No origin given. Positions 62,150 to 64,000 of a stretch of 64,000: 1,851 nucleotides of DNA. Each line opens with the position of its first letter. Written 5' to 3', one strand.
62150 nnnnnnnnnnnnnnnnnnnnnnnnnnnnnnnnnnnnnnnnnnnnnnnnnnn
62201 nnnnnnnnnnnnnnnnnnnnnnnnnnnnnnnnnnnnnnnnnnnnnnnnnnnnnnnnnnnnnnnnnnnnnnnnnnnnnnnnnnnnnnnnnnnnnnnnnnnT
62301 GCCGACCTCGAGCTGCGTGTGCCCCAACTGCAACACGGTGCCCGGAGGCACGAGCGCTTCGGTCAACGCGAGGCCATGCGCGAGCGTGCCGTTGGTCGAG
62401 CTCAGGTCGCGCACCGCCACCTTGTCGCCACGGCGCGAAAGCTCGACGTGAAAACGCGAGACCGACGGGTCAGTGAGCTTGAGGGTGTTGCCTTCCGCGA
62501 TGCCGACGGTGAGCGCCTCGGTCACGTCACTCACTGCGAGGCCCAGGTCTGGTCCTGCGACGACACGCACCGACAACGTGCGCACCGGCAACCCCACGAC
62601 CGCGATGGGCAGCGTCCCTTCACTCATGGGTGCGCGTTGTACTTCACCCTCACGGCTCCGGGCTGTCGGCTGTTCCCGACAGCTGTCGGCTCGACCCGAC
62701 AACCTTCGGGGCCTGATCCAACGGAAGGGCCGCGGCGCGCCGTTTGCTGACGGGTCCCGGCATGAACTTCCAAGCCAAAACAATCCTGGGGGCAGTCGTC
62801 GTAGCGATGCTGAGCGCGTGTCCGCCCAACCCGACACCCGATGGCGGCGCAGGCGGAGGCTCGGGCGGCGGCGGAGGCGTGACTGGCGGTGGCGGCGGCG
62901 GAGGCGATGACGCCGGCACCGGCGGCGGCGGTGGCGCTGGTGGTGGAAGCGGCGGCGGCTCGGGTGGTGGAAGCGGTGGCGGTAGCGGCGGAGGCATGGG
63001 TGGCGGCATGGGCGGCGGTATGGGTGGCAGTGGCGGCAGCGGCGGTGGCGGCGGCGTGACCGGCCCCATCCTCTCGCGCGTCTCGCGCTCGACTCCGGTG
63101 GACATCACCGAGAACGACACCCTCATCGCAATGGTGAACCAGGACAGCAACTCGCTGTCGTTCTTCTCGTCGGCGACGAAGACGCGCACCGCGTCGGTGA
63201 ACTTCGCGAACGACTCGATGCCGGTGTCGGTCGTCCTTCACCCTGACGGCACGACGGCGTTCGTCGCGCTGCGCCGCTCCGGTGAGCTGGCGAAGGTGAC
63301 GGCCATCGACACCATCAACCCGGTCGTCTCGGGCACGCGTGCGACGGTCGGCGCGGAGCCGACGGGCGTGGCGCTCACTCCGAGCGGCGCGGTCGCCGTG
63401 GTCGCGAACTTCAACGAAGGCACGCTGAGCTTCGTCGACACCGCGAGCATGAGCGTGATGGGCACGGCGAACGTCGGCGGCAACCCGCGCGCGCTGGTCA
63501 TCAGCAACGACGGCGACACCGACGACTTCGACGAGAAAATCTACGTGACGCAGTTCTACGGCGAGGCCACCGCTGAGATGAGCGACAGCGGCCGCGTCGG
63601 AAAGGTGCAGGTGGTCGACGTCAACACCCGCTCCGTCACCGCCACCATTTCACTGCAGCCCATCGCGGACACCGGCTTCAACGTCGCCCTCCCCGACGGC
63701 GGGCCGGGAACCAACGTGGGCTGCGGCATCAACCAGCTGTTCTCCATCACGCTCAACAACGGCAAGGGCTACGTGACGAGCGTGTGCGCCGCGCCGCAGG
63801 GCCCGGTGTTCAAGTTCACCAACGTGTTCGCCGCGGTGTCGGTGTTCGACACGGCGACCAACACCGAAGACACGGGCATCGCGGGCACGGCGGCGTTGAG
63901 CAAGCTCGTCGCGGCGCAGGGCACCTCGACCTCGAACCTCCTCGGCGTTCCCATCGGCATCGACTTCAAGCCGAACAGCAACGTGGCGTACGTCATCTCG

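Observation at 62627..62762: Tandem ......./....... palindromes and a sigma-54-like promoter between the FHA enhancer-binding protein and a YVTN propeller lipoprotein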

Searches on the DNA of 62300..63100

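Call 80: search_rna_families(source=window, start=62300, end=63100, threshold=evalue, max_evalue=1)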
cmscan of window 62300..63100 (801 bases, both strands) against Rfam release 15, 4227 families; matches with E-value up to 1: 1.
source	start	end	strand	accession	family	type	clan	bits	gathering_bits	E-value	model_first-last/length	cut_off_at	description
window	62882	62923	-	RF01059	mir-598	Gene; miRNA;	-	18.6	69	0.59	1-80/80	no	mir-598 microRNA precursor family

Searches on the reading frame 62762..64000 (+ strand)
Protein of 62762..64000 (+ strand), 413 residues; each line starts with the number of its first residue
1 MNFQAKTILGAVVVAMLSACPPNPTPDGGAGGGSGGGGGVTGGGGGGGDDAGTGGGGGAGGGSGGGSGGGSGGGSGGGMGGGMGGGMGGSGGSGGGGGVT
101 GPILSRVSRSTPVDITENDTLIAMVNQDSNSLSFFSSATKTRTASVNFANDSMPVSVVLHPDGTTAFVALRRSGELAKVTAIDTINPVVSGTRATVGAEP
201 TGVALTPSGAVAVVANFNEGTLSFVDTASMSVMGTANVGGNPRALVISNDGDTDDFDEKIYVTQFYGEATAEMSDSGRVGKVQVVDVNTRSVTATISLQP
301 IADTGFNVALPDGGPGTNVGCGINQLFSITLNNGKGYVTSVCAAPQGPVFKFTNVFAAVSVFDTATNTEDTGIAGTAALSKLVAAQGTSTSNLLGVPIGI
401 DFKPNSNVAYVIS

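Call 7: search_protein_families(library=pfam, proteins=[window:62762-64000:+], max_evalue=0.01)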
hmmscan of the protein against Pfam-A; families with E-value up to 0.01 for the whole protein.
window:62762-64000:+ (413 aa): 1 family
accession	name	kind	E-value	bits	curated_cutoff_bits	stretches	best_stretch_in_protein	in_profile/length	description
PF10282.15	Lactonase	-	0.00071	19.3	21.7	0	149-228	34-116/344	Lactonase, 7-bladed beta-propeller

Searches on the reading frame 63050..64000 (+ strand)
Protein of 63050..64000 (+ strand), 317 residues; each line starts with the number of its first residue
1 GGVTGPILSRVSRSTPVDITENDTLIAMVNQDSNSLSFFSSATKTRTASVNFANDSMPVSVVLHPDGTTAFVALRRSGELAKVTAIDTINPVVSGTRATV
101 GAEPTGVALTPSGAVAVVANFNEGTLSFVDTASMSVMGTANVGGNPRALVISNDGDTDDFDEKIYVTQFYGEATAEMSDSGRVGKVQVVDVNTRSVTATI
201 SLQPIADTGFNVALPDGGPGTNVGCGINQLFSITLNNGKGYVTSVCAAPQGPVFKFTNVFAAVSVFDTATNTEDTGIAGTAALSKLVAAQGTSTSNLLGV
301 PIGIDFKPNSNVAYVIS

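Call 66: search_solved_structures(query=window:63050-64000:+, max_evalue=1)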
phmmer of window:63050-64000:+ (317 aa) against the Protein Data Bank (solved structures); distinct sequences matched with E-value up to 1: 4.
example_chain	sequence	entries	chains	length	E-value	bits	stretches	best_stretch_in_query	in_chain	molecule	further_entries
1l0q_A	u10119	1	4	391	6.4e-25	91.2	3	27-156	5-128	Surface layer protein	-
5c2v_B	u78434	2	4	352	4.5e-08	35.9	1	58-157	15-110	HYDRAZINE SYNTHASE BETA SUBUNIT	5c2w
3vgz_A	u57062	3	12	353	0.026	17.1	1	77-158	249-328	Uncharacterized protein YncE | PQQ-dependent catabolism-associated beta-propeller protein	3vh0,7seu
4g56_B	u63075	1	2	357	0.56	12.7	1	22-117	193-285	MGC81050 protein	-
